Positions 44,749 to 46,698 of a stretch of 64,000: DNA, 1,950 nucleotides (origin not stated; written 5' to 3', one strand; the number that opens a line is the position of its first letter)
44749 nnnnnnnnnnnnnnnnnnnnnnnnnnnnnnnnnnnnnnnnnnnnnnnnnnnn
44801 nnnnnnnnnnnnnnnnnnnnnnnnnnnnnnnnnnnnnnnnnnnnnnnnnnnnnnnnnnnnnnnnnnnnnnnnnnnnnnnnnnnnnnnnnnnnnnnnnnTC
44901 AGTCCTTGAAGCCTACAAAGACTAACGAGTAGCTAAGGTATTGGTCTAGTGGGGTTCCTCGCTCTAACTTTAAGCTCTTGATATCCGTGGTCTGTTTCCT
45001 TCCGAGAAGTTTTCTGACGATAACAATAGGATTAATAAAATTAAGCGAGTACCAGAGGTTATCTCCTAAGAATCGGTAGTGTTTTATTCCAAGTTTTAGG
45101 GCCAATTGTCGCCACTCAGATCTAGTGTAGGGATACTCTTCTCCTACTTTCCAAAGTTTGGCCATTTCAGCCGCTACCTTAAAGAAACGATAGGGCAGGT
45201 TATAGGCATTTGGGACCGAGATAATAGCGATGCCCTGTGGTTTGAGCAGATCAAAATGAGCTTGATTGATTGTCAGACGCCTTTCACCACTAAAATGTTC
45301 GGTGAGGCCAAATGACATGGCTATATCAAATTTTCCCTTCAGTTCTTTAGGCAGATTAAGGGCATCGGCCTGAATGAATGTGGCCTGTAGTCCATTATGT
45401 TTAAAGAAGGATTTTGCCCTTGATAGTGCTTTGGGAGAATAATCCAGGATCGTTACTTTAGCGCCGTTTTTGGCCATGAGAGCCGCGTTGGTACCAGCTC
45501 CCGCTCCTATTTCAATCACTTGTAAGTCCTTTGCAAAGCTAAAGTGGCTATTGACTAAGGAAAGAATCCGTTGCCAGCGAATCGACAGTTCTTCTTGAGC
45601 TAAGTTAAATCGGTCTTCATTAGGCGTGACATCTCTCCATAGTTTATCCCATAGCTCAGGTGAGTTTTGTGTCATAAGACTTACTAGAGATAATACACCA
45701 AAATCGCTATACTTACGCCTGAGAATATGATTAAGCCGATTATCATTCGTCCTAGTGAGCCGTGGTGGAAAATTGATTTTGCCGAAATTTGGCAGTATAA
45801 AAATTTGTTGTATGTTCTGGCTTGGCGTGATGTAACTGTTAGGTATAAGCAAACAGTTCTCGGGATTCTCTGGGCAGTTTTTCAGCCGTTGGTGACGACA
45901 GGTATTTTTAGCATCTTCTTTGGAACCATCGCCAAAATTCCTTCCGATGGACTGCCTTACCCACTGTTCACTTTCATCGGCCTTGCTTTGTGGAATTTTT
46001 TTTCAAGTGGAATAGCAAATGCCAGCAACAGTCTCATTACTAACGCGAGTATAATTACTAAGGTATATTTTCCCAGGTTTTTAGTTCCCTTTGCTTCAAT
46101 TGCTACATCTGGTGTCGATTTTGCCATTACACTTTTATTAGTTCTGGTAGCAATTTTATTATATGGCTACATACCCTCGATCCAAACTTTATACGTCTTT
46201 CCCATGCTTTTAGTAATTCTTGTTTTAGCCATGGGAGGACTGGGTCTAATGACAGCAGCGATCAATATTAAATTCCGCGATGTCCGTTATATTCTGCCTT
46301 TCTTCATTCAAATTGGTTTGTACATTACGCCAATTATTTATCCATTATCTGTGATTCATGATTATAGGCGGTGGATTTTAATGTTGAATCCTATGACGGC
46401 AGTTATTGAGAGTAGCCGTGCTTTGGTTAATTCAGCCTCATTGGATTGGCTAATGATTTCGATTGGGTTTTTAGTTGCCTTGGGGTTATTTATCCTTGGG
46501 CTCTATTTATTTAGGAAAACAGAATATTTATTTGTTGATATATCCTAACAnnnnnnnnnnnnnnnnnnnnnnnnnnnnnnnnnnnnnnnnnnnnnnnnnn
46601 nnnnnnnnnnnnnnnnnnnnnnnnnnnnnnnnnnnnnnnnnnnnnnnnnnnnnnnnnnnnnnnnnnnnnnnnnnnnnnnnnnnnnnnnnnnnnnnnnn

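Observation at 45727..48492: ABC exporter with extended ATPase next to methyltransferases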

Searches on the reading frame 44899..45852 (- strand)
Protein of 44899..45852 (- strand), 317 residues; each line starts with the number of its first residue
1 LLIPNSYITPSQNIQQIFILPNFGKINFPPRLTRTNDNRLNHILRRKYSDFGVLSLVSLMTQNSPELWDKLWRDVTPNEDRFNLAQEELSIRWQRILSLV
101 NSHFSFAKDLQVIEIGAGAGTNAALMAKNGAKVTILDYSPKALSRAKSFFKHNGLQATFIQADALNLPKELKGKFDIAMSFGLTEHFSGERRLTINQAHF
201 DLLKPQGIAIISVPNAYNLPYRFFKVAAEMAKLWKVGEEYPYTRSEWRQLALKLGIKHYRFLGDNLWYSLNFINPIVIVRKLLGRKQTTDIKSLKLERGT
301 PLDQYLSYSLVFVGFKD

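Call 3: search_protein_families(library=pfam, proteins=[window:44899-45852:-], max_evalue=0.01)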
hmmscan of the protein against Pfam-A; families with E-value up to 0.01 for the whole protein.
window:44899-45852:- (317 aa): 9 families
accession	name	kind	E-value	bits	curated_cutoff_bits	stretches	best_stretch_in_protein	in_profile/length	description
PF13649.12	Methyltransf_25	-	2.9e-17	63.6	27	1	112-207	1-97/97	Methyltransferase domain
PF13847.12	Methyltransf_31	-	5.2e-15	55.8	27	1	108-234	3-132/145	Methyltransferase domain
PF08241.18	Methyltransf_11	-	5.1e-14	53.1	21.2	1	114-211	2-95/95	Methyltransferase domain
PF08242.18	Methyltransf_12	-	5.2e-13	50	30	1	113-208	1-97/98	Methyltransferase domain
PF13489.12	Methyltransf_23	-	3.7e-12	46.7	27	1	106-249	20-152/164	Methyltransferase domain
PF05175.20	MTS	-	1.1e-05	25.5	23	1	102-177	25-101/170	Methyltransferase small domain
PF01209.24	Ubie_methyltran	-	0.00012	22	20.1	1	105-209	44-149/233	ubiE/COQ5 methyltransferase family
PF02353.26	CMAS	-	0.00015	21.7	27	1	109-211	63-164/273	Mycolic acid cyclopropane synthetase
PF01262.27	AlaDh_PNT_C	-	0.00025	21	23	1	111-163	30-84/214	Alanine dehydrogenase/PNT, C-terminal domain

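Call 17: search_protein_families(library=ncbifam, proteins=[window:44899-45852:-], max_evalue=0.01)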
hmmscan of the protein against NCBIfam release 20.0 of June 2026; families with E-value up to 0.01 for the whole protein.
window:44899-45852:- (317 aa): 40 families (the best 25 are shown)
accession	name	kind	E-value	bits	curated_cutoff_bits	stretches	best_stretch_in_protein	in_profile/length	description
NF043040.1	corrin_prot_MT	hypoth_equivalog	2.4e-13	50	180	1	107-211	40-147/216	corrinoid protein-associated methyltransferase CpaM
TIGR01983.1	UbiG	equivalog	2.6e-13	49.8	102.95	1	105-229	46-169/228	bifunctional 2-polyprenyl-6-hydroxyphenol methylase/3-demethylubiquinol 3-O-methyltransferase UbiG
NF008264.0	PRK11036.1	equivalog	2.5e-09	37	366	1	90-219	28-155/261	tRNA uridine 5-oxyacetic acid(34) methyltransferase CmoM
NF045649.1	2X_seleno_MduS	exception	2.4e-08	33.3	380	1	110-225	43-161/338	methyltransferase domain-containing selenoprotein MduS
NF011529.0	PRK14968.1-3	equivalog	3.4e-08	33.1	162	1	107-178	33-102/198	putative methyltransferase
TIGR01934.1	MenG_MenH_UbiE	subfamily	6.4e-08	32.2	158.35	1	91-187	25-120/223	ubiquinone/menaquinone biosynthesis methyltransferase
TIGR00537.1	hemK_rel_arch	hypoth_equivalog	2.4e-07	30.6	87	1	107-178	18-86/179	HemK2/MTQ2 family protein methyltransferase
NF001244.0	PRK00216.1-5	equivalog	5e-07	29.2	216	1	91-184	34-129/236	bifunctional demethylmenaquinone methyltransferase/2-methoxy-6-polyprenyl-1,4-benzoquinol methylase UbiE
TIGR03534.1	RF_mod_PrmC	equivalog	5.1e-07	29.4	199.1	1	105-179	85-161/253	peptide chain release factor N(5)-glutamine methyltransferase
TIGR04188.1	methyltr_grsp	subfamily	1.7e-06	27.7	380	1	107-164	106-165/363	ATP-grasp peptide maturase system methyltransferase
TIGR02072.1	BioC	equivalog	1.8e-06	27.9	184.95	1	96-219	23-140/244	malonyl-ACP O-methyltransferase BioC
NF051855.1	GlySarMtaseBact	equivalog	8.3e-06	25.6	350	1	111-215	56-162/259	glycine/sarcosine N-methyltransferase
TIGR02021.1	BchM-ChlM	equivalog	2.1e-05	24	158.9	1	72-188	17-132/218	magnesium protoporphyrin IX methyltransferase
NF041537.1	ArsM_AhpD_UU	exception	2.8e-05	23.1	510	1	109-211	77-180/345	arsenite methyltransferase/AhpD domain selenoprotein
TIGR04074.1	bacter_Hen1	equivalog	3.5e-05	22.5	340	1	83-255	258-432/462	3' terminal RNA ribose 2'-O-methyltransferase Hen1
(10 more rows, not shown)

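Call 49: search_solved_structures(query=window:44902-45675:-, max_evalue=0.001)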
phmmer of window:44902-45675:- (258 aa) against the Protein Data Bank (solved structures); distinct sequences matched with E-value up to 0.001: 17.
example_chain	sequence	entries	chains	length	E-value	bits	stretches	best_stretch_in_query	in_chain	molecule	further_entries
6mro_A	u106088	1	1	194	3.4e-09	40.2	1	52-169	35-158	methyl transferase from Methanosarcina acetivorans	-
8gdu_A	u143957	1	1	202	1.3e-07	35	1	52-164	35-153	Methyltransferase domain-containing protein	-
4nec_A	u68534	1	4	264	2.2e-07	34.3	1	53-151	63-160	Putative SAM-dependent methyltransferase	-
3mgg_A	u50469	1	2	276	2.7e-07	33.9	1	39-148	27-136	Methyltransferase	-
4kdr_A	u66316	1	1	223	1.5e-06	31.5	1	52-168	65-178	3-demethylubiquinone-9 3-methyltransferase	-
5dpm_A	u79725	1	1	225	1.5e-06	31.5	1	52-168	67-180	Ubiquinone biosynthesis O-methyltransferase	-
4kdc_A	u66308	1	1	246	2.7e-06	30.7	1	52-170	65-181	3-demethylubiquinone-9 3-methyltransferase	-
9ri2_A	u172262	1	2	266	3.8e-06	30.2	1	36-166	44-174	Methyltransferase, putative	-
3jwi_A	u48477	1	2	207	9.1e-06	29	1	27-199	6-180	Methyltransferase type 12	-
3jwg_A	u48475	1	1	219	1.4e-05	28.4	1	27-199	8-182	Methyltransferase type 12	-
4htf_A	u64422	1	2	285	1.8e-05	28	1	31-161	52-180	S-adenosylmethionine-dependent methyltransferase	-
8joz_A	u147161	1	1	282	1.8e-05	28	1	31-161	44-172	tRNA 5-carboxymethoxyuridine methyltransferase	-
3dtn_A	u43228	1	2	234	3.3e-05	27.1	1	51-151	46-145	Putative Methyltransferase MM_2633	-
7v2s_A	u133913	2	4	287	8.3e-05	25.8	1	41-171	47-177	Methyltranfer_dom domain-containing protein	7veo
3bkw_A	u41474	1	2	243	0.00025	24.3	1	50-207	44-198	S-adenosylmethionine dependent methyltransferase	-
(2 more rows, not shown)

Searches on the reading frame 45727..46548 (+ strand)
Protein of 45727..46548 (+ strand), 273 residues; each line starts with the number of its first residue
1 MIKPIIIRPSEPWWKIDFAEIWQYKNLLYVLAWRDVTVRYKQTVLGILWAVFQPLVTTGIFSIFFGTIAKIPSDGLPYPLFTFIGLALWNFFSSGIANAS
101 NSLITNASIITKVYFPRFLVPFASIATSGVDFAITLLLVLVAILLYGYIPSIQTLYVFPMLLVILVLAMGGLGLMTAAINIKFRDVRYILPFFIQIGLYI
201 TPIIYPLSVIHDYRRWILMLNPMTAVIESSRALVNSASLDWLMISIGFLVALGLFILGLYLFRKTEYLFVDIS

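Call 3: search_protein_families(library=pfam, proteins=[window:45727-46548:+], max_evalue=0.01)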
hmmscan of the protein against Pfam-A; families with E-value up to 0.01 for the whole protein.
window:45727-46548:+ (273 aa): 2 families
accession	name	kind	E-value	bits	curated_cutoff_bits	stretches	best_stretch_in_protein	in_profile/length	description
PF01061.29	ABC2_membrane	-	3.6e-20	72.8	26.9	1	28-232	3-208/211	ABC-2 type transporter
PF12698.13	ABC2_membrane_3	-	0.003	17.1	31.6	1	130-259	213-344/347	ABC-2 family transporter protein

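Call 17: search_protein_families(library=ncbifam, proteins=[window:45727-46548:+], max_evalue=0.01)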
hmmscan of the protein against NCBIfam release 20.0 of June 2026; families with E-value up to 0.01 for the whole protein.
window:45727-46548:+ (273 aa): 2 families
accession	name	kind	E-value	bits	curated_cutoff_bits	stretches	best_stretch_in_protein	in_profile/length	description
NF050109.1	galactan_ABC_perm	equivalog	8.5e-17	61.5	380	1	17-254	13-254/272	galactan export ABC transporter permease subunit Wzm/RfbD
NF050053.1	CapPschTportKpsM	equivalog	1.1e-06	28.9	300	1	26-262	3-249/257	capsule polysaccharide transporter KpsM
